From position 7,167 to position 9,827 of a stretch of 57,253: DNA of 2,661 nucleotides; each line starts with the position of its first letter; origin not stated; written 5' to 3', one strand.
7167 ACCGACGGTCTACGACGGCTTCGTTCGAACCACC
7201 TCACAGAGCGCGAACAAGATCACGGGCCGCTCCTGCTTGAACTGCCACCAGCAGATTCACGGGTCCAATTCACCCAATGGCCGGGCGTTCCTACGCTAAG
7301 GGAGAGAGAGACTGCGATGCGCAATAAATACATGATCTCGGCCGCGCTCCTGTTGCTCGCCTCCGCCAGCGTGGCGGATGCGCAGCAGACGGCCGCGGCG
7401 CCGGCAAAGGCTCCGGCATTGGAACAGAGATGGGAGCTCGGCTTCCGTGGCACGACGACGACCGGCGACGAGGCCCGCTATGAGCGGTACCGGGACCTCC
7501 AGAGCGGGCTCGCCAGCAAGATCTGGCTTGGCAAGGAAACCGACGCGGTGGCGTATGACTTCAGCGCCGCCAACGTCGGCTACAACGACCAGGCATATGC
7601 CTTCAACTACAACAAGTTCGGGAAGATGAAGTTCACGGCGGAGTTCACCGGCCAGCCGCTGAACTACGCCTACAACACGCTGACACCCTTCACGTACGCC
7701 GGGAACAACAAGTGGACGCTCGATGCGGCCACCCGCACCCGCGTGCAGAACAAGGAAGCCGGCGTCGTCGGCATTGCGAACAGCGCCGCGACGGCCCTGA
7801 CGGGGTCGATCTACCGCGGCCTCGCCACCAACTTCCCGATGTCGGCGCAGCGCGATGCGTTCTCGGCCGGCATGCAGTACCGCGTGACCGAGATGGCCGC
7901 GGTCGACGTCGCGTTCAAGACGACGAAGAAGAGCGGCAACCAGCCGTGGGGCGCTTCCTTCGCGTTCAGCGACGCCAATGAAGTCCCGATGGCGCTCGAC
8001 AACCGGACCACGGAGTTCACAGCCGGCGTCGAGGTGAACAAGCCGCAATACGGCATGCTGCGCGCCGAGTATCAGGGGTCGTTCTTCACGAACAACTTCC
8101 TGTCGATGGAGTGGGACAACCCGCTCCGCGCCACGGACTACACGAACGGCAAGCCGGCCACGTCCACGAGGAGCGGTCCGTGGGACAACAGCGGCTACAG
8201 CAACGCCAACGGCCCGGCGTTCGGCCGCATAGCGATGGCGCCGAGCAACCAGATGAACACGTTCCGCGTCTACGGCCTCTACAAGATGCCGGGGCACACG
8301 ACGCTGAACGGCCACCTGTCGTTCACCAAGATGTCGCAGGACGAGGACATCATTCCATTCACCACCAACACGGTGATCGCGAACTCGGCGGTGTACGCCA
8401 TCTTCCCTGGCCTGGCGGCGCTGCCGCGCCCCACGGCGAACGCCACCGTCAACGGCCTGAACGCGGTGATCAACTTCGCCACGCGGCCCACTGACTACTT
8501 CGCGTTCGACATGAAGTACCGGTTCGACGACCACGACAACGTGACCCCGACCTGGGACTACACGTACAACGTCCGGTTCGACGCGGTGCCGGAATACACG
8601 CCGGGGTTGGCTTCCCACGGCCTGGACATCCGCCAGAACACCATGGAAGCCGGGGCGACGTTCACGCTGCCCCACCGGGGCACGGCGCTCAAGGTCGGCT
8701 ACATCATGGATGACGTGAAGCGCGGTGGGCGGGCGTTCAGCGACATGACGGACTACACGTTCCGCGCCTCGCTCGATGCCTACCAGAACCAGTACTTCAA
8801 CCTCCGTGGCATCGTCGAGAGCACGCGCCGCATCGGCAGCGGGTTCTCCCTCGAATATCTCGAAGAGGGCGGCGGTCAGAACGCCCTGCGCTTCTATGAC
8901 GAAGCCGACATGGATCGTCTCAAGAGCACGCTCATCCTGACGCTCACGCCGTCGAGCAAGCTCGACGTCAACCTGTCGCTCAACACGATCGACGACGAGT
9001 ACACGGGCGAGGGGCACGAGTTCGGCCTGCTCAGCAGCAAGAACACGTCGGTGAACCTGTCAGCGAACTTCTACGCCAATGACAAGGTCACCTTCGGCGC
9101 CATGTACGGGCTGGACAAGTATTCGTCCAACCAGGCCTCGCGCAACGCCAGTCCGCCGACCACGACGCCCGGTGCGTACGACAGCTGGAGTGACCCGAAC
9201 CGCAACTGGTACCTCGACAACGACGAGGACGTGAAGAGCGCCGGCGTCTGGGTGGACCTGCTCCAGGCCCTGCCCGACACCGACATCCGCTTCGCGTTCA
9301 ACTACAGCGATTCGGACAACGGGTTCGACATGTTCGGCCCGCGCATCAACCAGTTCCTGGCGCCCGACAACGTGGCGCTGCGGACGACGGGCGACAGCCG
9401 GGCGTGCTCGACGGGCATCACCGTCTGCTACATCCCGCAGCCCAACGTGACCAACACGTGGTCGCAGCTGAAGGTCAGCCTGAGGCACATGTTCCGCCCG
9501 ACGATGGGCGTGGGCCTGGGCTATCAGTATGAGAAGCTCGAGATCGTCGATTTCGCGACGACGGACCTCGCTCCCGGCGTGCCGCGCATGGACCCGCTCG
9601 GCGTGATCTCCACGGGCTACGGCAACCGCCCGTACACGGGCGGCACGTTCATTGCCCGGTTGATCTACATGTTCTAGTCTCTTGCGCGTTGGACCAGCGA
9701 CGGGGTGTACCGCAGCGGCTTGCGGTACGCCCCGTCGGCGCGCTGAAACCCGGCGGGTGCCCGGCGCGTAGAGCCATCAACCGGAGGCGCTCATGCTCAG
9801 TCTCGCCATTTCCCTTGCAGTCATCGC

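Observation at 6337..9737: Stand-alone MtrA/MtrB (PioAB/MtoAB-type) porin-cytochrome module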

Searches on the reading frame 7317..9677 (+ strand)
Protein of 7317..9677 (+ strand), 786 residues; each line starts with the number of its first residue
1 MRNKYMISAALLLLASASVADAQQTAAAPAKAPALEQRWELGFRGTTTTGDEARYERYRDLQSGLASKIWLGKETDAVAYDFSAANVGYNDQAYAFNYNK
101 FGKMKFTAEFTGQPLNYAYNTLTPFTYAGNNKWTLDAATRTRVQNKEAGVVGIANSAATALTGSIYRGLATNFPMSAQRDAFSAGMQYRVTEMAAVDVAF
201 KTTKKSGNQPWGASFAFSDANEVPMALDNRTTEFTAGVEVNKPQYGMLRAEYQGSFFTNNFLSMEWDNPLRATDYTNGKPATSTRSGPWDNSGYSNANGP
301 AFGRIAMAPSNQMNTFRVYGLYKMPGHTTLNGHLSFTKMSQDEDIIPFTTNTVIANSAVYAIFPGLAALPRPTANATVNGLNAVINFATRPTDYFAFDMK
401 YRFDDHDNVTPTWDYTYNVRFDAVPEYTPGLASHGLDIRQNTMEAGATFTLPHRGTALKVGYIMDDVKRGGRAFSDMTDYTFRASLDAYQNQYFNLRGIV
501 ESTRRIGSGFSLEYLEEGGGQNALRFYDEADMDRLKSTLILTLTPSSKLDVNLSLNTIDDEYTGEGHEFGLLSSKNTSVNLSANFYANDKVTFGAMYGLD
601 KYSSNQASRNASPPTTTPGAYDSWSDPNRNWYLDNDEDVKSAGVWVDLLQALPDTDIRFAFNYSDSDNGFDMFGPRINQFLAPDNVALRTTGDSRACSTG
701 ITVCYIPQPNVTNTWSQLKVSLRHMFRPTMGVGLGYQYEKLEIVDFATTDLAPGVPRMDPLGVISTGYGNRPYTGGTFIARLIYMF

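Call 4: search_protein_families(library=ncbifam, proteins=[window:7317-9677:+], max_evalue=0.01)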
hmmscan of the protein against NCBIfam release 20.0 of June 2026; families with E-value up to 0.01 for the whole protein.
window:7317-9677:+ (786 aa): 1 family
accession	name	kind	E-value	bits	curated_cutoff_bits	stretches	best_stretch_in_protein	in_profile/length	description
TIGR03509.1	OMP_MtrB_PioB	subfamily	8.4e-61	206.3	240.05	1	49-786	12-662/662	MtrB/PioB family decaheme-associated outer membrane protein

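Call 5: search_protein_families(library=pfam, proteins=[window:7317-9677:+], max_evalue=0.01)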
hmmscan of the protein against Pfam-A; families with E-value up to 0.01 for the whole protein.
window:7317-9677:+ (786 aa): 1 family
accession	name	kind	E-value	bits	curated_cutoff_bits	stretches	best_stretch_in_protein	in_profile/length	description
PF11854.14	MtrB_PioB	-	3.7e-81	274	23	1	51-786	5-635/635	Putative outer membrane beta-barrel porin, MtrB/PioB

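Call 11: find_homologous_proteins(query=window:7317-9677:+)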
Query window:7317-9677:+ (786 aa): 607 proteins with E <= 0.001 among 8000 candidates; the best 120 are listed.
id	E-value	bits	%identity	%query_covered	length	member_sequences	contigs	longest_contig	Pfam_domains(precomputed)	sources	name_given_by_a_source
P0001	0.0e+0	1775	98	100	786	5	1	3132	PF11854.15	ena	-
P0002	0.0e+0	1471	80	100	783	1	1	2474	PF11854.15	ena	-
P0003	0.0e+0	1465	81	100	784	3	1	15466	PF11854.15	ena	-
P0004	0.0e+0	1445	78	100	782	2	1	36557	PF11854.15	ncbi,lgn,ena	-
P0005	0.0e+0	1402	77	100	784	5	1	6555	PF11854.15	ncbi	-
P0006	0.0e+0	1392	76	100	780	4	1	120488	PF11854.15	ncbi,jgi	ncbi:MAG: MtrB/PioB family outer membrane beta-barrel protein [Gemmatimonadaceae bacterium]|jgi:MtrB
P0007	0.0e+0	1386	76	100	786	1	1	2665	PF11854.15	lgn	-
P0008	0.0e+0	1374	75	100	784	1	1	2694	PF11854.15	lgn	-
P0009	0.0e+0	1371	75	100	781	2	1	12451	PF11854.15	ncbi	ncbi:MAG: MtrB/PioB family outer membrane beta-barrel protein [Gemmatimonadaceae bacterium]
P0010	0.0e+0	1345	73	100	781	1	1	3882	PF11854.15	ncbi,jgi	jgi:MtrB/PioB family decaheme-associated outer membrane protein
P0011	0.0e+0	1337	75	100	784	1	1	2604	PF11854.15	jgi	jgi:MtrB/PioB family decaheme-associated outer membrane protein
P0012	0.0e+0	1319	73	100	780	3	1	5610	PF11854.15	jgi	jgi:MtrB/PioB family decaheme-associated outer membrane protein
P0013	0.0e+0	1309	71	100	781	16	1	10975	PF11854.15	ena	-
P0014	0.0e+0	1299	71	100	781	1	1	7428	PF11854.15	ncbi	-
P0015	0.0e+0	1295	71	100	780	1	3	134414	PF11854.15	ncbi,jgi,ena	-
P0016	0.0e+0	1288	70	100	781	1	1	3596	PF11854.15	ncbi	ncbi:MAG: MtrB/PioB family outer membrane beta-barrel protein [Gemmatimonadaceae bacterium]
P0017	0.0e+0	1271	70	100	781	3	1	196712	PF11854.15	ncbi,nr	ncbi:MAG: MtrB/PioB family outer membrane beta-barrel protein [Gemmatimonadetes bacterium]|nr:MtrB/P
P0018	0.0e+0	1266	69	100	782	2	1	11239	PF11854.15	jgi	-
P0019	0.0e+0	1256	69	100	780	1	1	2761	PF11854.15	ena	-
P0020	0.0e+0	1255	69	100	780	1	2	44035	PF11854.15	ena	-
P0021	0.0e+0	1254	69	100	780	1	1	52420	PF11854.15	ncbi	-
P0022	0.0e+0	1252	69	100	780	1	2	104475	PF11854.15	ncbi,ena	-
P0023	0.0e+0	1252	71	100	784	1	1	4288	PF11854.15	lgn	-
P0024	0.0e+0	1251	69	100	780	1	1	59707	PF11854.15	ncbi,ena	-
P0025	0.0e+0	1250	70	100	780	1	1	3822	PF11854.15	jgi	jgi:hypothetical protein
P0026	0.0e+0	1248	68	100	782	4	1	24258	PF11854.15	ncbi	-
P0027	0.0e+0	1247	68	100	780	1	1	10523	PF11854.15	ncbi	-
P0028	0.0e+0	1231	67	100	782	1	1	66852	PF11854.15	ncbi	-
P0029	0.0e+0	1230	69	100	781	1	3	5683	PF11854.15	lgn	-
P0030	0.0e+0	1220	68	100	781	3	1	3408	PF11854.15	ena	-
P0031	0.0e+0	1215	68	100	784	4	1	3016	PF11854.15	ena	-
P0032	0.0e+0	1215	68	100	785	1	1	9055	PF11854.15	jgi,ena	-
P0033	0.0e+0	1213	68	100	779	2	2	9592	PF11854.15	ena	-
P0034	0.0e+0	1207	67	100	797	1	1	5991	PF11854.15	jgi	-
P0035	0.0e+0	1201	67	100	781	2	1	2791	PF11854.15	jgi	-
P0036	0.0e+0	1198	67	100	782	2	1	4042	PF11854.15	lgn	-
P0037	0.0e+0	1197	67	100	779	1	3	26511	PF11854.15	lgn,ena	-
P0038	0.0e+0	1186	65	100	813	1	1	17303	PF11854.15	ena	-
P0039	0.0e+0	1173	66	100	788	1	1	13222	PF11854.15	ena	-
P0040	0.0e+0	1173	66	100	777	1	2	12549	PF11854.15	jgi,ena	-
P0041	0.0e+0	1170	65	100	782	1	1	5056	PF11854.15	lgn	-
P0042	0.0e+0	1155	64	100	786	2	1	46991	PF11854.15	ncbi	-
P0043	0.0e+0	1144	63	100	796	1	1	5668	PF11854.15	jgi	-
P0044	0.0e+0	1143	64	100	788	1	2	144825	PF11854.15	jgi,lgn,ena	-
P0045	0.0e+0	1124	64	100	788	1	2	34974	PF11854.15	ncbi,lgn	-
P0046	0.0e+0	1115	61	100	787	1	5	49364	PF11854.15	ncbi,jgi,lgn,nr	ncbi:MAG: MtrB/PioB family outer membrane beta-barrel protein [Gemmatimonadetes bacterium]|nr:MtrB/P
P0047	0.0e+0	1098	63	99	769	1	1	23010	PF11854.15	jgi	jgi:MtrB/PioB family decaheme-associated outer membrane protein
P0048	0.0e+0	1089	62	100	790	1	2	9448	PF11854.15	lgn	-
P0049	0.0e+0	1072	61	100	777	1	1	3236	PF11854.15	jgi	-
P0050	0.0e+0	1062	60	100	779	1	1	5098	PF11854.15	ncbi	-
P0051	0.0e+0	1054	59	96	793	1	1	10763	PF11854.15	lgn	-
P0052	0.0e+0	1027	58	100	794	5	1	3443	PF11854.15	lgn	-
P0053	0.0e+0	1027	58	100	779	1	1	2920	PF11854.15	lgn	-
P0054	0.0e+0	1026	76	75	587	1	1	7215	PF11854.15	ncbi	ncbi:MAG: MtrB/PioB family outer membrane beta-barrel protein, partial [Gemmatimonadaceae bacterium]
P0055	0.0e+0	1016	59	100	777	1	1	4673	PF11854.15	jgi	-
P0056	3.9e-298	1009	58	100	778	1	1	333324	PF11854.15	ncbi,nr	ncbi:MAG: MtrB/PioB family outer membrane beta-barrel protein [Gemmatimonadaceae bacterium]|nr:MtrB/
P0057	1.4e-297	1007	58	100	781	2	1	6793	PF11854.15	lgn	-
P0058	4.3e-297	1006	58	100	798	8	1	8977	PF11854.15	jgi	jgi:MtrB/PioB family decaheme-associated outer membrane protein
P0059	7.4e-295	998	57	100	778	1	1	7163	PF11854.15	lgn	-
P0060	8.6e-294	995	58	100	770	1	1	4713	PF11854.15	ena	-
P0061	9.2e-294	995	57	100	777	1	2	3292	PF11854.15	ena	-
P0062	1.0e-293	994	57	100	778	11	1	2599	PF11854.15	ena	-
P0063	3.8e-293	993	58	100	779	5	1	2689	PF11854.15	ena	-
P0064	8.3e-293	991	57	100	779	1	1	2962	PF11854.15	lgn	-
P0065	9.0e-293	991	58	100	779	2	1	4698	PF11854.15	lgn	-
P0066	4.0e-290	983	57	99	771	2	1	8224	PF11854.15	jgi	jgi:MtrB/PioB family decaheme-associated outer membrane protein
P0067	1.2e-289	981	57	100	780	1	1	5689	PF11854.15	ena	-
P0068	1.4e-289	981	56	100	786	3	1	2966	PF11854.15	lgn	-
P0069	1.1e-285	968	56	100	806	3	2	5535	PF11854.15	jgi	-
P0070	2.4e-285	967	56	100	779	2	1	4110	PF11854.15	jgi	jgi:MtrB/PioB family decaheme-associated outer membrane protein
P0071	2.5e-284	963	55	100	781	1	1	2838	PF11854.15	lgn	-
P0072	3.2e-284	963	58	100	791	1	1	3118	PF11854.15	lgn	-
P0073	1.7e-283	961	55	100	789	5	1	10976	PF11854.15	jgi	-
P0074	8.7e-283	958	56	100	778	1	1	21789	PF11854.15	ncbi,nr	ncbi:MAG: hypothetical protein EPO35_05105 [Acidobacteria bacterium]|nr:MAG: hypothetical protein EP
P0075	1.8e-280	951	55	100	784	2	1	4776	PF11854.15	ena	-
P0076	6.6e-280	949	56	100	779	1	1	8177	PF11854.15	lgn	-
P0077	2.4e-279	947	55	100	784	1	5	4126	PF11854.15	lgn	-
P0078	2.2e-277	940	54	100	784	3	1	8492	PF11854.15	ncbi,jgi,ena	ncbi:MAG: MtrB/PioB family outer membrane beta-barrel protein [Acidobacteriota bacterium]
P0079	2.6e-277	940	55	100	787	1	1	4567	PF11854.15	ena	-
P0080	3.2e-277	940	55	100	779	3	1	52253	PF11854.15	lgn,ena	-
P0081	3.4e-275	933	55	100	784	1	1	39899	PF11854.15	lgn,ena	-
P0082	1.2e-274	931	54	100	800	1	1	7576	PF11854.15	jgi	jgi:hypothetical protein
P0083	3.1e-274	930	54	100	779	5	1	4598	PF11854.15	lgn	-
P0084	1.6e-271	921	53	100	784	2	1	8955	PF11854.15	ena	-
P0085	2.5e-271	920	53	100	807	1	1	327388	PF11854.15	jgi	jgi:MtrB/PioB family decaheme-associated outer membrane protein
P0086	4.4e-271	920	55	100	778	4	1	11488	PF11854.15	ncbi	-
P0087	8.9e-271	919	54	100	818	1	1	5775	PF11854.15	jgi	jgi:hypothetical protein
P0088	2.3e-270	917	54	100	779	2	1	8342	PF11854.15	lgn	-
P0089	2.6e-270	917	53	100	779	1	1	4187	PF11854.15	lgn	-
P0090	7.0e-270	916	55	100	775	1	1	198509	PF11854.15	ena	-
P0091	2.4e-269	914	55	96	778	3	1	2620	PF11854.15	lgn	-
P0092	8.7e-269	912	54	100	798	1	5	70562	PF11854.15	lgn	-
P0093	3.4e-266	904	66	75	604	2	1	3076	PF11854.15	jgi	-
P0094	5.8e-266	903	53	100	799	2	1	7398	PF11854.15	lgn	-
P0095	2.4e-263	894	54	98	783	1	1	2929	PF11854.15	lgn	-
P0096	4.2e-263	893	53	100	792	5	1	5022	PF11854.15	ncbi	-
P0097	6.9e-263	893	53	99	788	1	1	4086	PF11854.15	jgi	jgi:MtrB/PioB family decaheme-associated outer membrane protein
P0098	9.4e-262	889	53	100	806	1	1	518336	PF11854.15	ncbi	-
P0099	1.6e-261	888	53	100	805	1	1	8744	PF11854.15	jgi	jgi:hypothetical protein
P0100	1.8e-261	888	53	99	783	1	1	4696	PF11854.15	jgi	jgi:MtrB/PioB family decaheme-associated outer membrane protein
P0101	8.3e-256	869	51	100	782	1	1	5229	PF11854.15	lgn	-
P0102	1.2e-255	869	70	67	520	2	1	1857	PF11854.15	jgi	jgi:hypothetical protein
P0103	1.2e-250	852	51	100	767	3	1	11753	PF11854.15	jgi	jgi:hypothetical protein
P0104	1.2e-250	852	51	100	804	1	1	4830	PF11854.15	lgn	-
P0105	1.5e-249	848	52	100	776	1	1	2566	PF11854.15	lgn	-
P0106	4.5e-248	844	52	99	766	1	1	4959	PF11854.15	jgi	jgi:MtrB/PioB family decaheme-associated outer membrane protein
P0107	7.6e-243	826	61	77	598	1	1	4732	PF11854.15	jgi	jgi:MtrB/PioB family decaheme-associated outer membrane protein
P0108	1.5e-242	825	51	100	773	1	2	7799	PF11854.15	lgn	-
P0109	2.8e-238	811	51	97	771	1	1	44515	PF11854.15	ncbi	-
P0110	8.7e-238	810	50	98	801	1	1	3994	PF11854.15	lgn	-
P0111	1.3e-236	806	50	100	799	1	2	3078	PF11854.15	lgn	-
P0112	6.9e-235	800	51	97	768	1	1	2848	PF11854.15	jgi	jgi:MtrB/PioB family decaheme-associated outer membrane protein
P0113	8.2e-235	800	51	100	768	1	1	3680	PF11854.15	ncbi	-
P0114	8.7e-234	796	50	100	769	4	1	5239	PF11854.15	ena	-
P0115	7.7e-232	790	50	95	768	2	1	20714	PF11854.15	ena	-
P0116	2.2e-231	788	50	100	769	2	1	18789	PF11854.15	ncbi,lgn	-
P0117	2.6e-231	788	50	100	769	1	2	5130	PF11854.15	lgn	-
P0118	4.3e-231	787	50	97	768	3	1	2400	PF11854.15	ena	-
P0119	2.5e-230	785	50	100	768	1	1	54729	PF11854.15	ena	-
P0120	6.5e-230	784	49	100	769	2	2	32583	PF11854.15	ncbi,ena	-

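Call 12: find_related_loci(query=window:7317-9677:+, collection=genome_contigs, flank=10000)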
Query window:7317-9677:+ (786 aa) in genome_contigs; peptide patterns used: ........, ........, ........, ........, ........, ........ (x = any residue, [..] = any of these).
42 stretches matched a pattern; 15 encode a relative of the query (tblastn E <= 1e-3); 12 distinct loci.
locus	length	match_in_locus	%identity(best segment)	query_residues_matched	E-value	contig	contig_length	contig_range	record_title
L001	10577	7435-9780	78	1-786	0e+0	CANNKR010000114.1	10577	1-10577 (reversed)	MAG: Gemmatimonadetes bacterium isolate ZH-Oct18-98 genome assembly, contig: ZH-Oct18-C6392, whole genome shotgun sequen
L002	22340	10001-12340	76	1-786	0e+0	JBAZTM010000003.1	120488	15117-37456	MAG: Gemmatimonadaceae bacterium isolate SO_2017_GW1_202 NODE_1079_length_120488_cov_1.483720_OW334_2017, whole genome s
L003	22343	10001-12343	70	1-786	0e+0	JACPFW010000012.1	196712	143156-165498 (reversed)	MAG: Gemmatimonadetes bacterium isolate NC_groundwater_371_Ag_B-0.1um_67_16 GD18-4_B1_scaffold_168988, whole genome shot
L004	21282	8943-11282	69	1-786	0e+0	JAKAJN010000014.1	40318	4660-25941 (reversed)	MAG: bacterium isolate WY3.bin98 NODE_1387_length_40318_cov_4.176507, whole genome shotgun sequence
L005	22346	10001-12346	67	1-786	0e+0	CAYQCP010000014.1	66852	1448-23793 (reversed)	MAG TPA_asm: uncultured Gemmatimonas sp. isolate SRP302447_co4_428 genome assembly, contig: NODE_1333_length_66852_cov_1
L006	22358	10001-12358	64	1-786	0e+0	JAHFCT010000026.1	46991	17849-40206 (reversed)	MAG: Gemmatimonadetes bacterium isolate nzgw228 NODE_342_length_46992_cov_5.539886, whole genome shotgun sequence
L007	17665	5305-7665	61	1-786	0e+0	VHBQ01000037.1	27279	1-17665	MAG: Gemmatimonadetes bacterium isolate M_DeepCast_65m_m1_262 M_DeepCast_65m_m1_262_Ga0194120_10003156, whole genome sho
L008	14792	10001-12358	64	1-786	0e+0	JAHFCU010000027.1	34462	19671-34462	MAG: Gemmatimonadetes bacterium isolate nzgw229 NODE_1741_length_34463_cov_9.887368, whole genome shotgun sequence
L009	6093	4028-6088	54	1-695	0e+0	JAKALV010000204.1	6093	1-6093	MAG: Acidobacteria bacterium isolate WY5.bin136 NODE_25325_length_6093_cov_2.430607, whole genome shotgun sequence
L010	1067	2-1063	72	95-449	0e+0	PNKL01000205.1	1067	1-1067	MAG: Gemmatimonas sp. isolate PR.004 PR_1029323_1067, whole genome shotgun sequence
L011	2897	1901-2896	80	1-336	3e-168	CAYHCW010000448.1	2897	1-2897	MAG TPA_asm: uncultured Gemmatimonas sp. isolate ERP119702_co3_135 genome assembly, contig: NODE_34055_length_2897_cov_7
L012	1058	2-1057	69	95-450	1e-175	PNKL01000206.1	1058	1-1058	MAG: Gemmatimonas sp. isolate PR.004 PR_1029398_1058, whole genome shotgun sequence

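Call 13: find_encoding_contigs(protein=P0006, flank=10000, max_places=2)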
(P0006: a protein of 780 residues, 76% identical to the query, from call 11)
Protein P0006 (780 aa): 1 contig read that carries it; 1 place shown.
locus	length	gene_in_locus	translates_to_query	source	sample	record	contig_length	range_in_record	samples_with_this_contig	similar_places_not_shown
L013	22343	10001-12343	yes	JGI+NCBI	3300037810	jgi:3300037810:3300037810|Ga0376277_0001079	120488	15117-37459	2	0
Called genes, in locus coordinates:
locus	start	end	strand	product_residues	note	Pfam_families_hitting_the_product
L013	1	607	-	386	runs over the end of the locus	PF01855:POR_N, PF17147:PFOR_II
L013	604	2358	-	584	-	PF14691:Fer4_20, PF01266:DAO (weak), PF07992:Pyr_redox_2, PF13450:NAD_binding_8, PF13738:Pyr_redox_3, PF00070:Pyr_redox (weak), PF14697:Fer4_21 (weak), PF12838:Fer4_7 (weak), +7 more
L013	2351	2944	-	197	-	PF01558:POR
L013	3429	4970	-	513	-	PF04389:Peptidase_M28, PF01546:Peptidase_M20 (weak)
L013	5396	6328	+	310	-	PF13435:Cytochrome_C554 (faint), PF02085:Cytochrom_CIII (faint), PF14537:Cytochrom_c3_2 (faint), PF22113:Mtrc-MtrF_II-IV_dom (faint), PF14522:Cytochrome_C7 (faint), PF22678:Cytochrom_c_NrfB-like (weak), PF09699:Paired_CXXCH_1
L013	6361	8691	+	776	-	PF11854:MtrB_PioB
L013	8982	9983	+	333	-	PF13435:Cytochrome_C554 (faint), PF22113:Mtrc-MtrF_II-IV_dom (faint), PF14537:Cytochrom_c3_2 (faint), PF14522:Cytochrome_C7 (faint), PF22678:Cytochrom_c_NrfB-like, PF09699:Paired_CXXCH_1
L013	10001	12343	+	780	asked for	PF11854:MtrB_PioB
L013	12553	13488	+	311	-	PF00753:Lactamase_B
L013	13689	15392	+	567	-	PF13522:GATase_6, PF13537:GATase_7, PF12481:DUF3700 (weak), PF00733:Asn_synthase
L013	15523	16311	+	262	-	PF00657:Lipase_GDSL, PF13472:Lipase_GDSL_2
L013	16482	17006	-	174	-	PF00856:SET (weak)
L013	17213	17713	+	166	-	PF12680:SnoaL_2, PF14534:DUF4440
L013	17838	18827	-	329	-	-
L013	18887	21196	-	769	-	PF25174:Beta-prop_THOC3 (faint), PF26550:Tricorn_2nd (faint), PF00326:Peptidase_S9, PF08840:BAAT_C (weak)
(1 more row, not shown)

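Call 22: search_solved_structures(query=window:7317-9677:+, max_evalue=1, show_alignments=1)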
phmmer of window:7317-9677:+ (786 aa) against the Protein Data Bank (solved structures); distinct sequences matched with E-value up to 1: 0.

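Call 25: search_solved_structures(query=A1, max_evalue=10, show_alignments=1)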
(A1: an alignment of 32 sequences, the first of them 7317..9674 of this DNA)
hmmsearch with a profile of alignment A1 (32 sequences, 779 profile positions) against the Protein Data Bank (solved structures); distinct sequences matched with E-value up to 10: 2.
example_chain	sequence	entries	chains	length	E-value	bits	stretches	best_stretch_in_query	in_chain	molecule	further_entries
1j2p_A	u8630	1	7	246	0.58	11.4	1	172-268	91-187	Proteasome alpha subunit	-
7n6g_4C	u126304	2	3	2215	2.2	9.5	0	15-57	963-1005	FAP81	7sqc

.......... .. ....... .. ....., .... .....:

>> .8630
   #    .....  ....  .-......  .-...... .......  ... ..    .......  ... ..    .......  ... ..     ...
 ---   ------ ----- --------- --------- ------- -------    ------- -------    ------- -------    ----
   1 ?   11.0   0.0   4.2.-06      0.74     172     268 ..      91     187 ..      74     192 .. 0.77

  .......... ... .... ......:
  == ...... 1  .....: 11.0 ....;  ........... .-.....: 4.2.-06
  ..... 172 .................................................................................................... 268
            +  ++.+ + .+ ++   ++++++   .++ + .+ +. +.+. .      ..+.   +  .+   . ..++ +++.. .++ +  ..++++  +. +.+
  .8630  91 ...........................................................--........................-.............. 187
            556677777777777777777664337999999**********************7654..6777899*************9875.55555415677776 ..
